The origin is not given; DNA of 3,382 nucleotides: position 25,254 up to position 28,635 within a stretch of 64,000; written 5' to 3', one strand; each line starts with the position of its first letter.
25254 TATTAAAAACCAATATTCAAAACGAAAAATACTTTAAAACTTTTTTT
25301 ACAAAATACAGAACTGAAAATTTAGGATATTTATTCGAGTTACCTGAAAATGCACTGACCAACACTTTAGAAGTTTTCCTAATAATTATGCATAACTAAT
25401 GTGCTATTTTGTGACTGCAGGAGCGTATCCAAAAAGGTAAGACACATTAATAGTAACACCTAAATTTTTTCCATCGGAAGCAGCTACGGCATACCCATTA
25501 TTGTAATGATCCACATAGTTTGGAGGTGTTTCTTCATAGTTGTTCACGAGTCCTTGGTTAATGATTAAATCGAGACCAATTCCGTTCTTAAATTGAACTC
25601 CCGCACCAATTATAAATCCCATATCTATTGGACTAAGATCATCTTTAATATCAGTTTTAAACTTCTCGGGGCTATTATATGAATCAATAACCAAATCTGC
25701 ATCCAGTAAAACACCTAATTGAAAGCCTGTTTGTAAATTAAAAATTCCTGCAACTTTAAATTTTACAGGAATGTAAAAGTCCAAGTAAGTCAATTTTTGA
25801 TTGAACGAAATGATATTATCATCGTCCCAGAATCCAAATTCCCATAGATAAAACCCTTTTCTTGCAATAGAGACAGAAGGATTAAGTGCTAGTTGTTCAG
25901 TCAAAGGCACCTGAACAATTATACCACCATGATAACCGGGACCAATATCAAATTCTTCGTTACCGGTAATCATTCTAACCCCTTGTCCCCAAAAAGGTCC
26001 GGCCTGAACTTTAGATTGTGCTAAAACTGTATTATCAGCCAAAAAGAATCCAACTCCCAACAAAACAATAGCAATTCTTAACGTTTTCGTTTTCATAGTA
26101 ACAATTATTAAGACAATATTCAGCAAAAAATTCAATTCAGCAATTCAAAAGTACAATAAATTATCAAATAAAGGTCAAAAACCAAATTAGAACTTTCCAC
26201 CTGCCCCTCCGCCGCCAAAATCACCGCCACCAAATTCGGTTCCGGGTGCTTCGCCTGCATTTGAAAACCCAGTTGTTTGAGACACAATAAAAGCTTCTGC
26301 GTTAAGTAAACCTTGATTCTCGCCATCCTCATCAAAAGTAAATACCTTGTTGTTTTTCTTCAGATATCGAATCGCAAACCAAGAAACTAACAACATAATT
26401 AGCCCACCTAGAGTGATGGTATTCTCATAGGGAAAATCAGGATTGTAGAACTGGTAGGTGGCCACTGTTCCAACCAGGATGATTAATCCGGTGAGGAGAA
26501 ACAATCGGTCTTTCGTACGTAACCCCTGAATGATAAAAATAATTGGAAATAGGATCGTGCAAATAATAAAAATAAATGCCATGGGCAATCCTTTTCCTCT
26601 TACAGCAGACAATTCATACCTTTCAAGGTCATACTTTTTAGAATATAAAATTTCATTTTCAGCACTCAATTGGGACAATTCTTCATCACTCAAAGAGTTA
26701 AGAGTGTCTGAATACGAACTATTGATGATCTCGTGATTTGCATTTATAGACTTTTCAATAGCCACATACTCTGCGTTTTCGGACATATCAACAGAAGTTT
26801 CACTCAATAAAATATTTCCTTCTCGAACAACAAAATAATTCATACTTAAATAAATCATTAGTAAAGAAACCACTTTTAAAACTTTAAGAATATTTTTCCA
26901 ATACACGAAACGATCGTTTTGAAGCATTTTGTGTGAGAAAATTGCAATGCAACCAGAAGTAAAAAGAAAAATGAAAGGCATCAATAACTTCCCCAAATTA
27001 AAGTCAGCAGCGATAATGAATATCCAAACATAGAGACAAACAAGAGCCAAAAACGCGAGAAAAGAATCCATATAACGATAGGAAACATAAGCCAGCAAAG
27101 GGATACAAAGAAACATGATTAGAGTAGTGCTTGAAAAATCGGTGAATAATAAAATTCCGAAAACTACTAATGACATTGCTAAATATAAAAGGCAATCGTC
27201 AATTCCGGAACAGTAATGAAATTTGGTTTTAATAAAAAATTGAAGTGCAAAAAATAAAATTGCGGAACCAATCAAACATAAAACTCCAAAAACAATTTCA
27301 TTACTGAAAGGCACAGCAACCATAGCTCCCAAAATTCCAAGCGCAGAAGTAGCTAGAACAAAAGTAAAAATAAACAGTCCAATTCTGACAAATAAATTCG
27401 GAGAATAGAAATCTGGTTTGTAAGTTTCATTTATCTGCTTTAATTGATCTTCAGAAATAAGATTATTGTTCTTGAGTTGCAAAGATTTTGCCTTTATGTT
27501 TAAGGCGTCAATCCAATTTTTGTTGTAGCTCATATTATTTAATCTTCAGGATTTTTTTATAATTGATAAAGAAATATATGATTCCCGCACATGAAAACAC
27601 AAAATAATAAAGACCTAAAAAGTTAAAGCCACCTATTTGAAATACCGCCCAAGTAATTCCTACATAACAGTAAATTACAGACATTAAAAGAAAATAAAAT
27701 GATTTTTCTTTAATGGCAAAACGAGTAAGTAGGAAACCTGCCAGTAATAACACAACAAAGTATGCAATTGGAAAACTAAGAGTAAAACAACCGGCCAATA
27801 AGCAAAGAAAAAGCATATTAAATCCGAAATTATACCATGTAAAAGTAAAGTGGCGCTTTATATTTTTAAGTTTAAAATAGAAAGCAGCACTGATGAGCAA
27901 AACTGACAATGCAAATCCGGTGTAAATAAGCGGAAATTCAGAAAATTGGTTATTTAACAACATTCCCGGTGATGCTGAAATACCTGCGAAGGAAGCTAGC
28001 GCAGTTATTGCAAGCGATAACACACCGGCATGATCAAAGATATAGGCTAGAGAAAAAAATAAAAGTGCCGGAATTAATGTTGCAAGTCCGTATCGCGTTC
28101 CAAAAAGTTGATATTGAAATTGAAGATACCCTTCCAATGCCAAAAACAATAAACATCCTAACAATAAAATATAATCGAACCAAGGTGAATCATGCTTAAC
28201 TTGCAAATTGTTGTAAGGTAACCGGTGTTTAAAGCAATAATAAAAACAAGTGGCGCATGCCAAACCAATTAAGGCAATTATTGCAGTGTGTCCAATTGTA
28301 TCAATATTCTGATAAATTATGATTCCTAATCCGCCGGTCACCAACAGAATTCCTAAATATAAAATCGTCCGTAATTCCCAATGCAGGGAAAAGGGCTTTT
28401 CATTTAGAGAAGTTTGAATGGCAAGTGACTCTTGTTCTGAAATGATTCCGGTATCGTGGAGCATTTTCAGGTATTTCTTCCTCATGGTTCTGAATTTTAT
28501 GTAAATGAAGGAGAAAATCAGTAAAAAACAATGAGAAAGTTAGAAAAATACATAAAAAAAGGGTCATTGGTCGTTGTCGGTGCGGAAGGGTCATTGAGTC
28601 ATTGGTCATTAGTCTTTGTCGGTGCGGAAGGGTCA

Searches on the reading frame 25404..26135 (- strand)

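Call 66: search_protein_families(library=pfam, proteins=[window:25404-26135:-], max_evalue=0.001)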
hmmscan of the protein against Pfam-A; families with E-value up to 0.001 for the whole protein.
window:25404-26135:- (243 aa): 2 families
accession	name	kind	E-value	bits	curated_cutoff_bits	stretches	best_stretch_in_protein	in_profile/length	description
PF13568.12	OMP_b-brl_2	-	4.7e-14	53.3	27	1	46-200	25-174/175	Outer membrane protein beta-barrel domain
PF13505.12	OMP_b-brl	-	0.00049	20.8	28.7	0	58-235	36-175/175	Outer membrane protein beta-barrel domain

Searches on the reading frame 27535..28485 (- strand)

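Call 55: search_protein_families(library=pfam, proteins=[window:27535-28485:-], max_evalue=0.001)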
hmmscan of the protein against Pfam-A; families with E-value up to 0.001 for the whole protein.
window:27535-28485:- (316 aa): 1 family
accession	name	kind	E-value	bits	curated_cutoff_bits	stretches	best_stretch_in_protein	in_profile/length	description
PF09925.14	DUF2157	-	1.4e-14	54.4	32.4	1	10-154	4-144/146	Predicted membrane protein (DUF2157)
